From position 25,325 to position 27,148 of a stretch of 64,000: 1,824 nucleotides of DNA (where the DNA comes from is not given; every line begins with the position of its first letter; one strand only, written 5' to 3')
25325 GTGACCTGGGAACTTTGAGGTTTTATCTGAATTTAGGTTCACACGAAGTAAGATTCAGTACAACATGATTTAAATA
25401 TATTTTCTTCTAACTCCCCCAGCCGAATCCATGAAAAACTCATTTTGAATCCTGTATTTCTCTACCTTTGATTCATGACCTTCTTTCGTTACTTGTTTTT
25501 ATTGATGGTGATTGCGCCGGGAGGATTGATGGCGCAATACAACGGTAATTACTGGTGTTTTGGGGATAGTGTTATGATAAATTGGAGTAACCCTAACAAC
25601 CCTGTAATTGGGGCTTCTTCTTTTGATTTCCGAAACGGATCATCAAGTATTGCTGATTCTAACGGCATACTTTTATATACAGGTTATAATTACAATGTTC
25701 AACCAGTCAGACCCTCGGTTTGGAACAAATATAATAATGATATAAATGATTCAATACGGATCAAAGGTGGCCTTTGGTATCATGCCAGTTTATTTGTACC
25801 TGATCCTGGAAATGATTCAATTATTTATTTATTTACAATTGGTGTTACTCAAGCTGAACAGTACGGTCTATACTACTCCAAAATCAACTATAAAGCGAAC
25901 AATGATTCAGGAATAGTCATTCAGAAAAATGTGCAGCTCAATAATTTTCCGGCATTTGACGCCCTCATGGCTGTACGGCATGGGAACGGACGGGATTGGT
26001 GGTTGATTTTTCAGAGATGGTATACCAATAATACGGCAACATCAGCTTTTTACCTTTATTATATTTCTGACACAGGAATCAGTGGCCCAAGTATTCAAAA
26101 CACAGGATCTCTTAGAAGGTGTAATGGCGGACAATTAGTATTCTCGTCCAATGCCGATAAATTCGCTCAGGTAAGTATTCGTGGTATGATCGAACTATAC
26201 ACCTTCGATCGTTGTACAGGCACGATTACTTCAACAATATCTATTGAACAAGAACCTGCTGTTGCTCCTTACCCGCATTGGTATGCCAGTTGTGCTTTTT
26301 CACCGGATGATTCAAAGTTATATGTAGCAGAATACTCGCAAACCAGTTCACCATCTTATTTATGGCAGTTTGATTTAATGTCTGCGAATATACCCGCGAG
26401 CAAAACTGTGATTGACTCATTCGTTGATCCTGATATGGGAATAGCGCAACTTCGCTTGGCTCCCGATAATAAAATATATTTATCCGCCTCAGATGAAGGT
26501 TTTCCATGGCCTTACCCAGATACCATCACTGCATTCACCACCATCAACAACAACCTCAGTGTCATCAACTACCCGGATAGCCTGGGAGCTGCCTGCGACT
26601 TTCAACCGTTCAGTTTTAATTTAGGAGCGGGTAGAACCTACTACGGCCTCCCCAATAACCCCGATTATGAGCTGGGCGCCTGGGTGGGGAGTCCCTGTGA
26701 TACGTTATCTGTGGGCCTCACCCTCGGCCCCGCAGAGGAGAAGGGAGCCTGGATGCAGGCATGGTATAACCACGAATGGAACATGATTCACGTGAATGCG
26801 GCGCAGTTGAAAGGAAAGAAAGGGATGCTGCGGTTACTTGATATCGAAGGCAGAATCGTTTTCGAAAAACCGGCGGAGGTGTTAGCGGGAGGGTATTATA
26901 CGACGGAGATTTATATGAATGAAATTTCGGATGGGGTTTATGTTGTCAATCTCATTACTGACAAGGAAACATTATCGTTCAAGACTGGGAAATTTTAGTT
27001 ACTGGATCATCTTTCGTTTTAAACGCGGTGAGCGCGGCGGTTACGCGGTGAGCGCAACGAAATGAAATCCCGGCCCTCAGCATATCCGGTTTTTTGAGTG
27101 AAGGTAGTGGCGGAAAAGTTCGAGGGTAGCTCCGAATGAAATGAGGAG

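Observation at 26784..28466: Tandem array of orphan T9SS C-terminal-domain cassettes behind a T9SS cargo gene: a candidate silent-cassette / C-terminal replacement system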

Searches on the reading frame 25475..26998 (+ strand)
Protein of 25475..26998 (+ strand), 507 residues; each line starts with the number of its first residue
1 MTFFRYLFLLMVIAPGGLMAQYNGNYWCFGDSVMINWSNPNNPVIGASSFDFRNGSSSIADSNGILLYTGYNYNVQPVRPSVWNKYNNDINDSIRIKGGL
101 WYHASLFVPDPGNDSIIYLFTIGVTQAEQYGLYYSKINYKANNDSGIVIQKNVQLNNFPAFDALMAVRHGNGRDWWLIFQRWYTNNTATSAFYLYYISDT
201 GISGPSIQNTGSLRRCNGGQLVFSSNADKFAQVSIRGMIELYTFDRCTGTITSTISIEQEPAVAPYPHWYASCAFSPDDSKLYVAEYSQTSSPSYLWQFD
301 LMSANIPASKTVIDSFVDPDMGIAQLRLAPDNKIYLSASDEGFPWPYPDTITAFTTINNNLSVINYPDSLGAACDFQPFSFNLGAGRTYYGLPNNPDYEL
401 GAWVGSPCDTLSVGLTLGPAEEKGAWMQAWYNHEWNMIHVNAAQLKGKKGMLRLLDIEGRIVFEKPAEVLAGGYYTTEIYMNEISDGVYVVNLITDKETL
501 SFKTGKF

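Call 11: find_encoding_contigs(protein=window:25475-26998:+, flank=10000)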
Protein window:25475-26998:+ (507 aa): no gene with exactly this product is on record in the collection.

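Call 14: search_protein_families(library=pfam, proteins=[window:25475-26998:+], max_evalue=0.01)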
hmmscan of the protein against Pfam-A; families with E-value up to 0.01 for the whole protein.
window:25475-26998:+ (507 aa): 0 families

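Call 15: search_protein_families(library=ncbifam, proteins=[window:25475-26998:+], max_evalue=0.01)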
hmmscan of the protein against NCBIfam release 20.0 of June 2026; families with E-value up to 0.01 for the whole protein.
window:25475-26998:+ (507 aa): 1 family
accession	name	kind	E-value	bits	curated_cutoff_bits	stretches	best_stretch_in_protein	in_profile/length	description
TIGR04183.1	Por_Secre_tail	domain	0.0055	16.7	23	0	439-503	12-68/72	T9SS type A sorting domain-containing protein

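Call 16: find_homologous_proteins(query=window:25475-26998:+)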
Query window:25475-26998:+ (507 aa): 2744 proteins with E <= 0.001 among 8000 candidates; the best 120 are listed.
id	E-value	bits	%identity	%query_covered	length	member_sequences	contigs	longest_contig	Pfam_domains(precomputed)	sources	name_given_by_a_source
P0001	0.0e+0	1093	98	93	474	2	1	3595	-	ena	-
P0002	0.0e+0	1053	87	100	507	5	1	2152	-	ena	-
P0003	0.0e+0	1029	87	100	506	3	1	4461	-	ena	-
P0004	5.7e-255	865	71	100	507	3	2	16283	PF18962.8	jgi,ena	jgi:hypothetical protein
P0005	4.2e-243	826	69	98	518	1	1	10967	-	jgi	jgi:hypothetical protein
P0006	1.3e-240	818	70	97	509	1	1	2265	-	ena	-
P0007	6.9e-239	812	68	99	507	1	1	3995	PF18962.8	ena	-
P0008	7.8e-239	812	68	98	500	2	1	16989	-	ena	-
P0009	5.5e-237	806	68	97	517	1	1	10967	-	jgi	jgi:hypothetical protein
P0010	5.7e-237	806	70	99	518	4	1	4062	PF18962.8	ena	-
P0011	6.6e-236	802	68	99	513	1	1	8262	PF18962.8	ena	-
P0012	1.3e-233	795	67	99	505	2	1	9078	PF18962.8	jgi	jgi:hypothetical protein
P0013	2.6e-233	794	69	97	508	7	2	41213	PF18962.8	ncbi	-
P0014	1.3e-232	791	67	100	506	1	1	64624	PF18962.8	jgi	jgi:hypothetical protein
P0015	3.7e-230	783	68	98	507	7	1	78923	PF18962.8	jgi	jgi:hypothetical protein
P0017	3.0e-229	780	67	99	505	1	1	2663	PF18962.8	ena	-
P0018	3.4e-229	780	65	100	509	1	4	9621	PF18962.8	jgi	jgi:hypothetical protein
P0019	4.3e-229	780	67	99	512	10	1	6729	PF18962.8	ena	-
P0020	2.0e-228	777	66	100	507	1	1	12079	PF18962.8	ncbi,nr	ncbi:MAG: hypothetical protein JNL88_13620 [Bacteroidia bacterium]|nr:hypothetical protein [Bacteroi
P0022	3.4e-228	777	66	99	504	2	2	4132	PF18962.8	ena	-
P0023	4.3e-224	763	66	98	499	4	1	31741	PF18962.8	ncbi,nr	ncbi:MAG: T9SS type A sorting domain-containing protein [Bacteroidia bacterium]|nr:T9SS type A sorti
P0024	3.6e-223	760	66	99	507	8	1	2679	PF18962.8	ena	-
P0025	3.9e-223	760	66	100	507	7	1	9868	PF18962.8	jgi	jgi:hypothetical protein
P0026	1.6e-222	758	66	96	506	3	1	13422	PF18962.8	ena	-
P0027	2.1e-222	758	65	99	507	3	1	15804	PF18962.8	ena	-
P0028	3.1e-222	757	65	100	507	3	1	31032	PF18962.8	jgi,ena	-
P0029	4.9e-222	756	66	98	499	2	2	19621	PF18962.8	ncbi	-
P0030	1.1e-221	755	65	99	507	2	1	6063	PF18962.8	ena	-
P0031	1.7e-220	751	66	97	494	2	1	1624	PF18962.8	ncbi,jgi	jgi:hypothetical protein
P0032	1.8e-220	751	65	99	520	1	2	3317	PF18962.8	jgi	jgi:hypothetical protein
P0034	5.8e-220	750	66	96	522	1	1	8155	PF18962.8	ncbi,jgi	jgi:hypothetical protein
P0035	1.1e-218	745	64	100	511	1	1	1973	PF18962.8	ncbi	-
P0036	7.5e-218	743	64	99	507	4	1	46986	PF18962.8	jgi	jgi:hypothetical protein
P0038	7.8e-217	739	64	100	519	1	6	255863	PF18962.8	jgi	jgi:hypothetical protein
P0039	1.6e-216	738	65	96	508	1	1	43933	PF18962.8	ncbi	-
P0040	9.2e-216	736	63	99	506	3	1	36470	PF18962.8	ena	-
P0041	1.5e-215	735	65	96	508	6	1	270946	PF18962.8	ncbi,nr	ncbi:MAG: T9SS type A sorting domain-containing protein [Bacteroidetes bacterium]|nr:T9SS type A sor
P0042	6.3e-215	733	63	99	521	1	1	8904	PF18962.8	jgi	jgi:hypothetical protein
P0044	2.3e-213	728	64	96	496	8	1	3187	PF18962.8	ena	-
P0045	2.7e-213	728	66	94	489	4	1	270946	PF18962.8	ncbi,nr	ncbi:MAG: T9SS type A sorting domain-containing protein [Bacteroidetes bacterium]|nr:T9SS type A sor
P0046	3.1e-213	727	63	100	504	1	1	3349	PF18962.8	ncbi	-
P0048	1.7e-210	718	64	96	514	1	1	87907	PF18962.8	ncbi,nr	ncbi:MAG: T9SS type A sorting domain-containing protein [Bacteroidetes bacterium]|nr:T9SS type A sor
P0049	1.6e-206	705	63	97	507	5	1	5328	PF18962.8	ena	-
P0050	3.0e-206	704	63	95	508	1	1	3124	PF18962.8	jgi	-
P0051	1.6e-205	702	61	99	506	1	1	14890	PF18962.8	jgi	-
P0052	2.3e-204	698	62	99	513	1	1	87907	PF18962.8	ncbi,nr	ncbi:MAG: T9SS type A sorting domain-containing protein [Bacteroidetes bacterium]|nr:T9SS type A sor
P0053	4.2e-204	697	63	98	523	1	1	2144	PF18962.8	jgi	jgi:hypothetical protein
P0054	1.4e-202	692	61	99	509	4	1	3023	PF18962.8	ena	-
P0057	1.8e-200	685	60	97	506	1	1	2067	PF18962.8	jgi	-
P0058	3.3e-200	684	62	100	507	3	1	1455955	PF18962.8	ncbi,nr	ncbi:MAG: T9SS type A sorting domain-containing protein [Bacteroidetes bacterium]|nr:T9SS type A sor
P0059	4.3e-200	684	60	100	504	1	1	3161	PF18962.8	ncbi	-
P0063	1.0e-196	673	61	99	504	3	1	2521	PF18962.8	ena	-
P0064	2.8e-196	671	62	97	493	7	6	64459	PF18962.8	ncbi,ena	-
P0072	1.4e-186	639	56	100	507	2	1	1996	PF18962.8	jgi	-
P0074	5.6e-185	634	58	98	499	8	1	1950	PF18962.8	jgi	jgi:hypothetical protein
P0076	3.9e-183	628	55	100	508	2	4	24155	PF18962.8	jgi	jgi:Secretion system C-terminal sorting domain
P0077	8.8e-182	624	56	100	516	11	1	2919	PF18962.8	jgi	jgi:hypothetical protein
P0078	8.9e-182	624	57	100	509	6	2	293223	PF18962.8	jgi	jgi:hypothetical protein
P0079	5.4e-181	621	54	100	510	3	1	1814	PF18962.8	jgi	jgi:hypothetical protein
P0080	1.1e-180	620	56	99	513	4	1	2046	PF18962.8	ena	-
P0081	4.6e-180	618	56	100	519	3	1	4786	PF18962.8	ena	-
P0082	5.8e-180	618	56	99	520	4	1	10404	PF18962.8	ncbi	-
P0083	2.9e-177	609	56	100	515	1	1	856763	PF18962.8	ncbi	-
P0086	1.5e-175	603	56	98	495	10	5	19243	PF18962.8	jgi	jgi:hypothetical protein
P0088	3.4e-175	602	54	100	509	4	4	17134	PF18962.8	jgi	jgi:Secretion system C-terminal sorting domain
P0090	1.5e-174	600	58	96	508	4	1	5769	PF18962.8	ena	-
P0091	1.9e-174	599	55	100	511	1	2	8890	PF18962.8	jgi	jgi:hypothetical protein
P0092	3.9e-174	598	55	100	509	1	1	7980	PF18962.8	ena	-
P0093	5.5e-174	598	57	97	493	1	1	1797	PF18962.8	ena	-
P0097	3.1e-170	585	54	100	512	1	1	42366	PF18962.8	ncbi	-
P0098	4.5e-169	582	55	98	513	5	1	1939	PF18962.8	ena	-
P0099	8.3e-169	581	53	96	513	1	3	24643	PF18962.8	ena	-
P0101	3.5e-168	579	54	97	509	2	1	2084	PF18962.8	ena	-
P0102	3.5e-168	579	56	99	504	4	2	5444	PF18962.8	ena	-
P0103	6.2e-168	578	54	96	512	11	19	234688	PF18962.8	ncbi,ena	-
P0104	1.4e-167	577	55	97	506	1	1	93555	PF18962.8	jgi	jgi:hypothetical protein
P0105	3.9e-167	575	55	100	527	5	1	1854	PF18962.8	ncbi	-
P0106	1.6e-166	573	53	100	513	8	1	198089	PF18962.8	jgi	jgi:hypothetical protein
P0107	2.5e-166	573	54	99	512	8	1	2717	PF18962.8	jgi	-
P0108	4.0e-166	572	55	97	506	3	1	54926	PF18962.8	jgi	jgi:hypothetical protein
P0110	4.3e-166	572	54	97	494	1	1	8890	PF18962.8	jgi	jgi:hypothetical protein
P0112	9.3e-165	567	56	96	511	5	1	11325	PF18962.8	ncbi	-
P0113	2.0e-164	566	53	100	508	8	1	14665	PF18962.8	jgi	jgi:hypothetical protein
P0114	3.0e-164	566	55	96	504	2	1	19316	PF18962.8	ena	-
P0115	1.0e-163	564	77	61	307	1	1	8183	PF18962.8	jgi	jgi:Secretion system C-terminal sorting domain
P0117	3.8e-163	562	53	99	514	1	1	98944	PF18962.8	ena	-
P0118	4.4e-163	562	53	98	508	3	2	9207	PF18962.8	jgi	jgi:hypothetical protein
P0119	9.1e-163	561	53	99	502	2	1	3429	PF18962.8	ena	-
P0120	1.1e-162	561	53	99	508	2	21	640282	PF18962.8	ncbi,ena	-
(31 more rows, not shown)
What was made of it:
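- On T9SS type A C-terminal sorting domain (TIGR04183 / PF18962): PF18962 is precomputed on most of the family homologues listed (call 16).
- Family size, and several paralogues on single contigs: call 16.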

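Call 17: find_encoding_contigs(protein=P0001, flank=10000)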
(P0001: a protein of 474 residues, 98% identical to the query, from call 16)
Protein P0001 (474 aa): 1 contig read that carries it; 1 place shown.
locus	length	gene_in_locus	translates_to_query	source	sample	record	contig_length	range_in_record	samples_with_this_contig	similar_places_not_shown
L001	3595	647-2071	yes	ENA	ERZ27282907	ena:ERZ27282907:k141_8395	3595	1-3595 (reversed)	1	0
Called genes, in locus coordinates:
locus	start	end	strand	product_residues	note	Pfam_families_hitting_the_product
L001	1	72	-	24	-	?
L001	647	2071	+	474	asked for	-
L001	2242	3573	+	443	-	PF01609:DDE_Tnp_1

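Call 18: find_encoding_contigs(protein=P0003, flank=10000)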
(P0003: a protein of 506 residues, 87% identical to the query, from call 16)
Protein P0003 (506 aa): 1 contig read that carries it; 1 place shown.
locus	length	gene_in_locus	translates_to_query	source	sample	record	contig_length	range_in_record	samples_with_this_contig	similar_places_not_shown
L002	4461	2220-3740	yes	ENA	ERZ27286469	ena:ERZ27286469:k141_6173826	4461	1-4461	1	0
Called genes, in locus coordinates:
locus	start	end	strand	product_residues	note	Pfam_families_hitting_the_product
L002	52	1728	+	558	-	PF17391:Urocanase_N, PF01175:Urocanase, PF17392:Urocanase_C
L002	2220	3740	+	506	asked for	-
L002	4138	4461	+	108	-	?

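Call 19: find_encoding_contigs(protein=P0002, flank=10000)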
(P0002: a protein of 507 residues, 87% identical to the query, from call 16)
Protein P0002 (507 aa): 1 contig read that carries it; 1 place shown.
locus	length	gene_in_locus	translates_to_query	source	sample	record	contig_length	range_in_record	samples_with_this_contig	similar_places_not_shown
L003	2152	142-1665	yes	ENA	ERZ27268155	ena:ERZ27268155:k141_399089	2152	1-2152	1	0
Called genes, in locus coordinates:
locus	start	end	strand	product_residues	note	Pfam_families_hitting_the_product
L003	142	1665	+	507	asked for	-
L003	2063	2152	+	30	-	?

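Call 79: search_solved_structures(query=window:25475-26998:+, max_evalue=1)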
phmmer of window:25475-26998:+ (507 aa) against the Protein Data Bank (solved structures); distinct sequences matched with E-value up to 1: 0.
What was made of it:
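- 25475..26998 (+): Expressed T9SS cargo gene U0Y08_01740 (507 aa). It has a Sec signal peptide and a body with no known domain. The CTD is encoded from about 26783. Repeat unit 1 starts at the Trp codon at 26762. No Pfam hit (call 14) and no PDB sequence hit (call 79) for the body.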
